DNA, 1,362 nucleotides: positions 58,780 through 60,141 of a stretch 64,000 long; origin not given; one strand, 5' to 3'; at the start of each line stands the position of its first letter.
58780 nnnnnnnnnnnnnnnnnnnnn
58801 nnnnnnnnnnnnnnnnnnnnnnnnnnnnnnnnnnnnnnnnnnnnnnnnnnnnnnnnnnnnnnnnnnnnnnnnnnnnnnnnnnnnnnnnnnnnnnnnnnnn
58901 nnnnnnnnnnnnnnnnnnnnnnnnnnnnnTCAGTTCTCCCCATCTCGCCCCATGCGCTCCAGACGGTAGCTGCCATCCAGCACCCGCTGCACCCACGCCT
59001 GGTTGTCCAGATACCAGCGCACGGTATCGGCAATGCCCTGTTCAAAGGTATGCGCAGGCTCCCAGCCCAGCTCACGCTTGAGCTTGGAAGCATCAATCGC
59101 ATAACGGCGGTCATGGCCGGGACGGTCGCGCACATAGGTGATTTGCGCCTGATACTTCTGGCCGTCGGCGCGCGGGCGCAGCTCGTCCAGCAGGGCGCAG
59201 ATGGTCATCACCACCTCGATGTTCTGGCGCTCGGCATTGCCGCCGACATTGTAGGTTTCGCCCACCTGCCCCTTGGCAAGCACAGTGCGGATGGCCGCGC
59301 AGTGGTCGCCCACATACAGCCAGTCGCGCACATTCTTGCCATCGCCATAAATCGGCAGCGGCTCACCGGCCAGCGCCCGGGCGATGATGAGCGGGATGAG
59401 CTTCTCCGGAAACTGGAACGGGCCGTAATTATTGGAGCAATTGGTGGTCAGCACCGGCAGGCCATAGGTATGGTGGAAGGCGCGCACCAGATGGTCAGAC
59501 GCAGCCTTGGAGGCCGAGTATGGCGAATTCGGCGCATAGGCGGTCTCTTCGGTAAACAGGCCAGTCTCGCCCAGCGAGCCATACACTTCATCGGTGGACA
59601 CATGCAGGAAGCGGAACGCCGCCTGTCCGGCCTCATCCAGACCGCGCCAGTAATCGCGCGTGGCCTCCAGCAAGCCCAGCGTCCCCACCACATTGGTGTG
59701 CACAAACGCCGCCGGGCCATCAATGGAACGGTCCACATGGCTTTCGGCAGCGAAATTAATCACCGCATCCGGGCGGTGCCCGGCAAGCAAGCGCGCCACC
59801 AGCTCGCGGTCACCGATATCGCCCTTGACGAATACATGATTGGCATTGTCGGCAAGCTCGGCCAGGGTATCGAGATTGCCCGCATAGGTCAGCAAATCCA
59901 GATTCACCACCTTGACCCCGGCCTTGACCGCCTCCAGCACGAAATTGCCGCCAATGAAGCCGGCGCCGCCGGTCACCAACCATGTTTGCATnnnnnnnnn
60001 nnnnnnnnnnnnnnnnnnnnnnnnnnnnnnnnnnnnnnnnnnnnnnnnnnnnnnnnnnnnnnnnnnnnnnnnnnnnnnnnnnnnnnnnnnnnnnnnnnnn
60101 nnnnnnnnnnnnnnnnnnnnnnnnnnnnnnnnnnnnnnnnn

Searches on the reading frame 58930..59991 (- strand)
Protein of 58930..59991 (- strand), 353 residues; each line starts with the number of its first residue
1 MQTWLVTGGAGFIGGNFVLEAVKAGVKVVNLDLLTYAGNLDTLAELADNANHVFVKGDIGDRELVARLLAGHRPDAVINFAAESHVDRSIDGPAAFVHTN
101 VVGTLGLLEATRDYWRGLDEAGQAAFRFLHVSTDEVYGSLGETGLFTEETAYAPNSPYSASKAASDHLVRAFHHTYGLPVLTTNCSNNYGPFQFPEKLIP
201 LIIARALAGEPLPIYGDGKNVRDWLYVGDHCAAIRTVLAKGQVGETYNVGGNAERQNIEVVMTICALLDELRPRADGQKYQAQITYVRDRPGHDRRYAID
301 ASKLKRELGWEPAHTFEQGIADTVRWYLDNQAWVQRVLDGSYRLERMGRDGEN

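Call 3: search_protein_families(library=ncbifam, proteins=[window:58930-59991:-])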
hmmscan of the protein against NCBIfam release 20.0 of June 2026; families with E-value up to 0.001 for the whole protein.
window:58930-59991:- (353 aa): 23 families
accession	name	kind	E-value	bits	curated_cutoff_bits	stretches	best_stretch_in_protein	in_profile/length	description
TIGR01181.1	dTDP_gluc_dehyt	equivalog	2.4e-152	506.6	365.1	1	4-336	2-320/321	dTDP-glucose 4,6-dehydratase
NF007490.0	PRK10084.1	subfamily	5.3e-150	499.4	649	1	5-344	4-351/361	dTDP-glucose 4,6-dehydratase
NF007582.0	PRK10217.1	equivalog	1.4e-147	491.5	698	1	1-349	1-353/355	dTDP-glucose 4,6-dehydratase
TIGR04180.1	EDH_00030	hypoth_equivalog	3.1e-39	134.8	475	1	5-314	2-296/297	NAD-dependent 4,6-dehydratase LegB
TIGR01179.1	galE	equivalog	4.1e-36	124.5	262.3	1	5-330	3-328/332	UDP-glucose 4-epimerase GalE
TIGR02622.1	CDP_4_6_dhtase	equivalog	5e-27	95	278.45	1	4-329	7-332/352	CDP-glucose 4,6-dehydratase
NF007956.0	PRK10675.1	subfamily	1.8e-25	89.8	394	1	5-327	4-329/338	UDP-glucose 4-epimerase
NF011728.1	PRK15181.1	equivalog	6.6e-21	74.7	760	1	3-332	17-342/348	Vi polysaccharide biosynthesis UDP-N-acetylglucosaminuronic acid C-4 epimerase TviC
TIGR01472.1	gmd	equivalog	3.6e-20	72.4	415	1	52-325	56-336/342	GDP-mannose 4,6-dehydratase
TIGR02197.1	heptose_epim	equivalog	1.2e-16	60.8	274.6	1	5-329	2-315/316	ADP-glyceromanno-heptose 6-epimerase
NF047922.1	GDPFucSynFcl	equivalog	1.1e-13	51.4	500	1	140-332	117-306/308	GDP-L-fucose synthase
TIGR03466.1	HpnA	hypoth_equivalog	3.1e-13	49.3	367.65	1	4-252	3-231/327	hopanoid-associated sugar epimerase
NF042422.1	oxyalk_red_OleD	equivalog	7.5e-12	45.2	580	1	5-238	4-215/329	2-alkyl-3-oxoalkanoate reductase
NF041015.1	UDPsulfquin_syn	equivalog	5.6e-10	38.7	575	0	51-114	67-133/384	UDP-sulfoquinovose synthase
TIGR01214.1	rmlD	equivalog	5.8e-10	38.7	224.05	1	5-174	3-140/285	dTDP-4-dehydrorhamnose reductase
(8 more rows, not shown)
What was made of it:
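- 58930..59991 (-): rmlB, dTDP-glucose 4,6-dehydratase. TIGR01181, 507 bits against a cut-off of 365 (call 3).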
